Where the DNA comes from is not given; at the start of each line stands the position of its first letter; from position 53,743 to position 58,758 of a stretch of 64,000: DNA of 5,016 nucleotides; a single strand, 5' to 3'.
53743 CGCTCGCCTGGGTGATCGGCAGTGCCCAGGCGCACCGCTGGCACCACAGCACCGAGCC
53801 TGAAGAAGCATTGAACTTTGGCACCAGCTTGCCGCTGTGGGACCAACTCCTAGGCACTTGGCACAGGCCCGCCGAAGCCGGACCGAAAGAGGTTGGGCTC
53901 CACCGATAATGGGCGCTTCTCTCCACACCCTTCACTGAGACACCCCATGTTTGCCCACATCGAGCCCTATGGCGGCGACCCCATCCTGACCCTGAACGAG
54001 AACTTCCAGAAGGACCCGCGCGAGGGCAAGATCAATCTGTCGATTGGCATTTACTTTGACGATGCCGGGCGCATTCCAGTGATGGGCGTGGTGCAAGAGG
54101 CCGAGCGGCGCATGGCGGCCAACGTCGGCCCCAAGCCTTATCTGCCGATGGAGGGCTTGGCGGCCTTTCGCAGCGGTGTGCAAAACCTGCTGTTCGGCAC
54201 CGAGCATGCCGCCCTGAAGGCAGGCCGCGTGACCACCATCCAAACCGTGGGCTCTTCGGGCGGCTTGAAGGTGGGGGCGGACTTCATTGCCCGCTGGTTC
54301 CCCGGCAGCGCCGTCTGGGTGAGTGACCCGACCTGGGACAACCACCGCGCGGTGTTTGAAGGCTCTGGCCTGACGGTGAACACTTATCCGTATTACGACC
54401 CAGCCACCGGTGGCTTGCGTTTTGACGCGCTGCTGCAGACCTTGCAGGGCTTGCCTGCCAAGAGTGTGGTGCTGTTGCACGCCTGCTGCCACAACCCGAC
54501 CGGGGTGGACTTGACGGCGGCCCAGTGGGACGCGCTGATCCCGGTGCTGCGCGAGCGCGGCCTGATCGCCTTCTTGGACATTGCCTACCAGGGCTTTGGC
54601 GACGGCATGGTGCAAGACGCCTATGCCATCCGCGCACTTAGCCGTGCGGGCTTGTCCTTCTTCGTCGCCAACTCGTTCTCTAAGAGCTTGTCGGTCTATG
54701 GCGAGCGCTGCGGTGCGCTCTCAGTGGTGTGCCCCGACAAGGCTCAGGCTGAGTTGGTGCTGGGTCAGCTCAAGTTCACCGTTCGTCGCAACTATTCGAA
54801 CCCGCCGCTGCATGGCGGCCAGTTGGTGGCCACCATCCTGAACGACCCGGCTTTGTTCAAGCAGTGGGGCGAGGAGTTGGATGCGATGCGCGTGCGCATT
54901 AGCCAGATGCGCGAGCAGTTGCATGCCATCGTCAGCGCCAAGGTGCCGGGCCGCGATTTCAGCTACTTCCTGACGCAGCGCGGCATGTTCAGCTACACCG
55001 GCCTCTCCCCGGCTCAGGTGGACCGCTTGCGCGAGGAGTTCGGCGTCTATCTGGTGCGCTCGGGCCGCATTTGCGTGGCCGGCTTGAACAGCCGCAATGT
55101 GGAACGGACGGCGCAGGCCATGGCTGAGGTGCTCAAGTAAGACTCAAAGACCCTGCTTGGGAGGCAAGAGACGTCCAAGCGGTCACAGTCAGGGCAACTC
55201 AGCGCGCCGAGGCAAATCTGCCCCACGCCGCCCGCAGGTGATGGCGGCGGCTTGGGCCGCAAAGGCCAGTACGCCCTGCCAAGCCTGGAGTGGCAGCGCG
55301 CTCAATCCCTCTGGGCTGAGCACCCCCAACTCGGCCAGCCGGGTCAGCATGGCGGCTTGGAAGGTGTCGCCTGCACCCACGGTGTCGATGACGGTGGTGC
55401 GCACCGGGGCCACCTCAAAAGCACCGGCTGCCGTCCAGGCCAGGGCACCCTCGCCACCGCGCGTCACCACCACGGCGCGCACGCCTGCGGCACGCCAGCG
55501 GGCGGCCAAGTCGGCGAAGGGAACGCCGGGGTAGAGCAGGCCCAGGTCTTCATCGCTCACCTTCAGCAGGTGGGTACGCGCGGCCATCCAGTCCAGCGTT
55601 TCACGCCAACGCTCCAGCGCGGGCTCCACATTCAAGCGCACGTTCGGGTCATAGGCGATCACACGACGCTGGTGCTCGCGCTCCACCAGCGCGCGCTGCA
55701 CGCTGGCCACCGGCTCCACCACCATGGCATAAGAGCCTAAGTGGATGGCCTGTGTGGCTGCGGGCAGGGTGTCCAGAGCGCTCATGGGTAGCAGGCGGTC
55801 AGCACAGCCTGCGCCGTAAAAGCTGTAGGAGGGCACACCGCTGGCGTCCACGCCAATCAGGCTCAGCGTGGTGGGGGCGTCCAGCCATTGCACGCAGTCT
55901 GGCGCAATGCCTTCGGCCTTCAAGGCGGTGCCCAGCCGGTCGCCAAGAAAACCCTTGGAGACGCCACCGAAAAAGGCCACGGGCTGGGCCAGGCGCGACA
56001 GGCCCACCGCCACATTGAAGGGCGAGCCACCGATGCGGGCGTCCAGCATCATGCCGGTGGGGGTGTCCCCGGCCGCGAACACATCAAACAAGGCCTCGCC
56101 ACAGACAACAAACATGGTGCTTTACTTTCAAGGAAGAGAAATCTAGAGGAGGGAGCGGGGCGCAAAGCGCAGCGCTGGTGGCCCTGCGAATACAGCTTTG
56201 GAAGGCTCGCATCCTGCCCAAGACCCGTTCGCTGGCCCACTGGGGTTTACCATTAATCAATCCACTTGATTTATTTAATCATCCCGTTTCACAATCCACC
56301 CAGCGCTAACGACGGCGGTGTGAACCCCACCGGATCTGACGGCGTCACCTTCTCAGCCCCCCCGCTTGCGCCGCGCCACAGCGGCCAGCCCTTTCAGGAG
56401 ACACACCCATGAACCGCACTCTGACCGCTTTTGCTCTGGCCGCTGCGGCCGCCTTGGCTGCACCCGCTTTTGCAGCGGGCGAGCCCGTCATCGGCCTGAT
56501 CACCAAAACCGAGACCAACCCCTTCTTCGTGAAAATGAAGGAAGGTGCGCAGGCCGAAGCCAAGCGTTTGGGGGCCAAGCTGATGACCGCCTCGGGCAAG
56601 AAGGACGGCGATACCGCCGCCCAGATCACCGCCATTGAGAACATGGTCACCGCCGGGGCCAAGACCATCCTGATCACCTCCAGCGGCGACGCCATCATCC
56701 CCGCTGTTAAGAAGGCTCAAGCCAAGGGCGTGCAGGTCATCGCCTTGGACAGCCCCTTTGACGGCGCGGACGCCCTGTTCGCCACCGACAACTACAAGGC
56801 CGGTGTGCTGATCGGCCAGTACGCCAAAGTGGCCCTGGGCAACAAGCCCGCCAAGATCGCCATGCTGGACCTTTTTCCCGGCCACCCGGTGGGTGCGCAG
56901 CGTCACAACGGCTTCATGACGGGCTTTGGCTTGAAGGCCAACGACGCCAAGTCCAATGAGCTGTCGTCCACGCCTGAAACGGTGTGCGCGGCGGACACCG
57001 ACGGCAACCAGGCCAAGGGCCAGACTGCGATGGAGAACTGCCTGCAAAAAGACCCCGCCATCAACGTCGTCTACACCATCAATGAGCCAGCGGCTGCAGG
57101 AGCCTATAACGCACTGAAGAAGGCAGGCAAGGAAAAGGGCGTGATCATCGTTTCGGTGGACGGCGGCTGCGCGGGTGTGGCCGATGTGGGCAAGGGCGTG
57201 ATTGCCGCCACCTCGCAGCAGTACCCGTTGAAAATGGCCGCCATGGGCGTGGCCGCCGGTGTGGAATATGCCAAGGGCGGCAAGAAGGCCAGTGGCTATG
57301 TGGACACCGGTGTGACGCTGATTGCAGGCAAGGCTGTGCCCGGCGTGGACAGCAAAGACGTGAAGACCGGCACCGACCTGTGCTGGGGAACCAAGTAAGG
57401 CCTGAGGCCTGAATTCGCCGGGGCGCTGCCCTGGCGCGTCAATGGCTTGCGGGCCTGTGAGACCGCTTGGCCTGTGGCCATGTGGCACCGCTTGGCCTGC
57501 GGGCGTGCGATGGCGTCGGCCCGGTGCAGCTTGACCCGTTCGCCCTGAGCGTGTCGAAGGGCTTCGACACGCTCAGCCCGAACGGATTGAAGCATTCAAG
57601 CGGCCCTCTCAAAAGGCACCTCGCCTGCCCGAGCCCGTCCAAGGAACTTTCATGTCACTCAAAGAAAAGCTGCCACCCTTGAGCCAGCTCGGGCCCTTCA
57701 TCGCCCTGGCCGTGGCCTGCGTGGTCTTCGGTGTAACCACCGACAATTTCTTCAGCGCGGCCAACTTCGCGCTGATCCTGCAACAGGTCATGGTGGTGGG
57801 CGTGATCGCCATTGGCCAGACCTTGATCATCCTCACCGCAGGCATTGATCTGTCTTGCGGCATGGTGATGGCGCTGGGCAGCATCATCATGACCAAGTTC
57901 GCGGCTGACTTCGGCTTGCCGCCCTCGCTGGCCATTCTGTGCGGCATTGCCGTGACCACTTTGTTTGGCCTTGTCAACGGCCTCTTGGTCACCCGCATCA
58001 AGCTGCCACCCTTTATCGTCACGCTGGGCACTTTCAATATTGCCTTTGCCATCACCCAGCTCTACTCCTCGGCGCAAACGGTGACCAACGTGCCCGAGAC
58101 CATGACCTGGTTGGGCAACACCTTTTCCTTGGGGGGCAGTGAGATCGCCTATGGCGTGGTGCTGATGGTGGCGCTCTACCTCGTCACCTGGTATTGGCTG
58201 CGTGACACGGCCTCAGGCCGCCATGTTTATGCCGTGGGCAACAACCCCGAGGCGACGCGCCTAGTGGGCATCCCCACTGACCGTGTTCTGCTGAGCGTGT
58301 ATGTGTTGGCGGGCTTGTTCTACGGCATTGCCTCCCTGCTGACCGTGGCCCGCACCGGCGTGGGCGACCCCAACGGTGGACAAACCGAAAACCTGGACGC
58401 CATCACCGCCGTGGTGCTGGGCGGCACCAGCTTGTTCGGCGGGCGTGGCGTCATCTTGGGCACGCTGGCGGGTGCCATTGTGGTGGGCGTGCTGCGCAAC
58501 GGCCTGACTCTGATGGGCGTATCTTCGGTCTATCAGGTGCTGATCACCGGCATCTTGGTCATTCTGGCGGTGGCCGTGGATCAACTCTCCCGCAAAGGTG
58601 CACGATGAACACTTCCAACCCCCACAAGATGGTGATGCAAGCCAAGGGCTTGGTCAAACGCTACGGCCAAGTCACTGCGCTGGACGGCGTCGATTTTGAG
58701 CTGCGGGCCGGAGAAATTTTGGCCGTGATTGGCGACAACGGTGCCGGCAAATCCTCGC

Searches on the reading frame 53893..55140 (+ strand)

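Call 85: search_protein_families(library=pfam, proteins=[window:53893-55140:+], max_evalue=0.00001)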
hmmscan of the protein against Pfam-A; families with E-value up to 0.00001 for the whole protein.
window:53893-55140:+ (415 aa): 1 family
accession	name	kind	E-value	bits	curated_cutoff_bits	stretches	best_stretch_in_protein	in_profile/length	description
PF00155.27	Aminotran_1_2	-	2.1e-78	264.5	19.7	1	45-409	2-360/361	Aminotransferase class I and II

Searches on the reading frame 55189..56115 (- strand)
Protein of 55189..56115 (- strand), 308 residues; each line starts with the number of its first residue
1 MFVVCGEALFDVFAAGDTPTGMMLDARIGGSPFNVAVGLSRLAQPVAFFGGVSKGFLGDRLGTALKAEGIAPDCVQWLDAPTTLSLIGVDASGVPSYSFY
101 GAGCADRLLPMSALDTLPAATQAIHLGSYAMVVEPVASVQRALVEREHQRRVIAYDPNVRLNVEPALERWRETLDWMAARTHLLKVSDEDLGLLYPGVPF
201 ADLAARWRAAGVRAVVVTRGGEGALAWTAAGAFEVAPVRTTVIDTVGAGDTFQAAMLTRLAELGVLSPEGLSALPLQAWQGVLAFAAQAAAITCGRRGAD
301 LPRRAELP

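Call 85: search_protein_families(library=pfam, proteins=[window:55189-56115:-], max_evalue=0.00001)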
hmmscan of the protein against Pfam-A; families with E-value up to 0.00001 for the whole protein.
window:55189-56115:- (308 aa): 1 family
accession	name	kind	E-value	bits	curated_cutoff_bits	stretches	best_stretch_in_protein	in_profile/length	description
PF00294.29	PfkB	-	4.7e-33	115.3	25.8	1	17-301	24-297/302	pfkB family carbohydrate kinase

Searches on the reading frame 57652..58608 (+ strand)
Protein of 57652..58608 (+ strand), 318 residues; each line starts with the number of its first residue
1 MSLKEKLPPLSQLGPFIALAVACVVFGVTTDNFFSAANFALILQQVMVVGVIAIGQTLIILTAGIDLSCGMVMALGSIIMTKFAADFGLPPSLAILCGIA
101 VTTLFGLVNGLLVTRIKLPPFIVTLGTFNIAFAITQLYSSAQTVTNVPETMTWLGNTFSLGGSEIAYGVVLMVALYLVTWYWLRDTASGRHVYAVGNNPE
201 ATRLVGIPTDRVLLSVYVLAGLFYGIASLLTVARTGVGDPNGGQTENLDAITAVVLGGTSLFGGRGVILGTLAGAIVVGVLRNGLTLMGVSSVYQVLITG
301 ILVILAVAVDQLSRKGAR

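Call 85: search_protein_families(library=pfam, proteins=[window:57652-58608:+], max_evalue=0.00001)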
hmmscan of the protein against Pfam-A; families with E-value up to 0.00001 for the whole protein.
window:57652-58608:+ (318 aa): 1 family
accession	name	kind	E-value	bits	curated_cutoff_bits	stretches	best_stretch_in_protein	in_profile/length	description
PF02653.21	BPD_transp_2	-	1.1e-42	146.5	26.8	1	40-306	3-268/269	Branched-chain amino acid transport system / permease component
